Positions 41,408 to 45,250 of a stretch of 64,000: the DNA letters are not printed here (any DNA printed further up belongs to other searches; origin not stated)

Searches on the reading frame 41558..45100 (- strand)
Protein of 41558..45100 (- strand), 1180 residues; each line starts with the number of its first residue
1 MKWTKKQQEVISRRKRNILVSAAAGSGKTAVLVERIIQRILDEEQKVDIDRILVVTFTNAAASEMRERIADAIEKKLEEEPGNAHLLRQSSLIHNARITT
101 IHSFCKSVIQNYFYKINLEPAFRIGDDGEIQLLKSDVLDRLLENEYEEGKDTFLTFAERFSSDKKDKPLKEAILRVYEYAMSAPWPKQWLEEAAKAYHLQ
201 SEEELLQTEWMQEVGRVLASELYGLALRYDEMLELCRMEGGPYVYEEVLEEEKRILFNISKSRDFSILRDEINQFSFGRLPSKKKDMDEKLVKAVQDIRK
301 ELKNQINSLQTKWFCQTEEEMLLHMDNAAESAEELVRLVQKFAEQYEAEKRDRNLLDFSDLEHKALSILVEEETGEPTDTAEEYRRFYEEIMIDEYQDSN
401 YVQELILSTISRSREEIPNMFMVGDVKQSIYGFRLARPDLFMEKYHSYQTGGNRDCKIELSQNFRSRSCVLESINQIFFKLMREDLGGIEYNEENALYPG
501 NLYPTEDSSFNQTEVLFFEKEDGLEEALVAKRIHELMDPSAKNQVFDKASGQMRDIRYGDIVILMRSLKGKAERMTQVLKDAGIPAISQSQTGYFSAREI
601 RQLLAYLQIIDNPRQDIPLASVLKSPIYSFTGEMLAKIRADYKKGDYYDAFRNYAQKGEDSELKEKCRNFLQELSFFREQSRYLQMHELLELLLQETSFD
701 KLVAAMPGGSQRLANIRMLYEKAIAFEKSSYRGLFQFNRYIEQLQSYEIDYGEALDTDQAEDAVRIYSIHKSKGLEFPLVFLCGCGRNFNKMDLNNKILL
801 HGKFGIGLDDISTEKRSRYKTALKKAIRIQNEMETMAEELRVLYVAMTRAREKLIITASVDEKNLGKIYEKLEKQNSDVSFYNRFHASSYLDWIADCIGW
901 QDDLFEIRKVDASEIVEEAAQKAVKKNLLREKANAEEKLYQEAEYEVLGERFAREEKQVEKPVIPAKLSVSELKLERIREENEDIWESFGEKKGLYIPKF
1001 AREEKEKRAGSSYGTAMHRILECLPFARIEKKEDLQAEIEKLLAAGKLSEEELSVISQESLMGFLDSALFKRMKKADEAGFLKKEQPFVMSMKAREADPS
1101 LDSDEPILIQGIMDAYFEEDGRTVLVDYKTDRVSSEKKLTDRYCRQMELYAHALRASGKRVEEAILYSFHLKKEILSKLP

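Call 91: search_protein_families(library=pfam, proteins=[window:41558-45100:-], max_evalue=0.00001)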
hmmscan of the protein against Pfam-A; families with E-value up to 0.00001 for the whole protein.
window:41558-45100:- (1180 aa): 5 families
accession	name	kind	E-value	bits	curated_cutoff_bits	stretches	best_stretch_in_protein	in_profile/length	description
PF00580.27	UvrD-helicase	-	5.5e-59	200.5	23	2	3-172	1-154/271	UvrD/REP helicase N-terminal domain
PF13361.12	UvrD_C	-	8.4e-35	121.2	25.6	1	458-859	1-348/350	UvrD-like helicase C-terminal domain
PF13245.12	AAA_19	-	1.2e-17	64.8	25.1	1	9-183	3-103/134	AAA domain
PF13538.12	UvrD_C_2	-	6.6e-10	39.1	27.4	0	836-856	31-51/52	UvrD-like helicase C-terminal domain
PF12705.13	PDDEXK_1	-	1.2e-09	39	22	1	1002-1161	26-176/247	PD-(D/E)XK nuclease superfamily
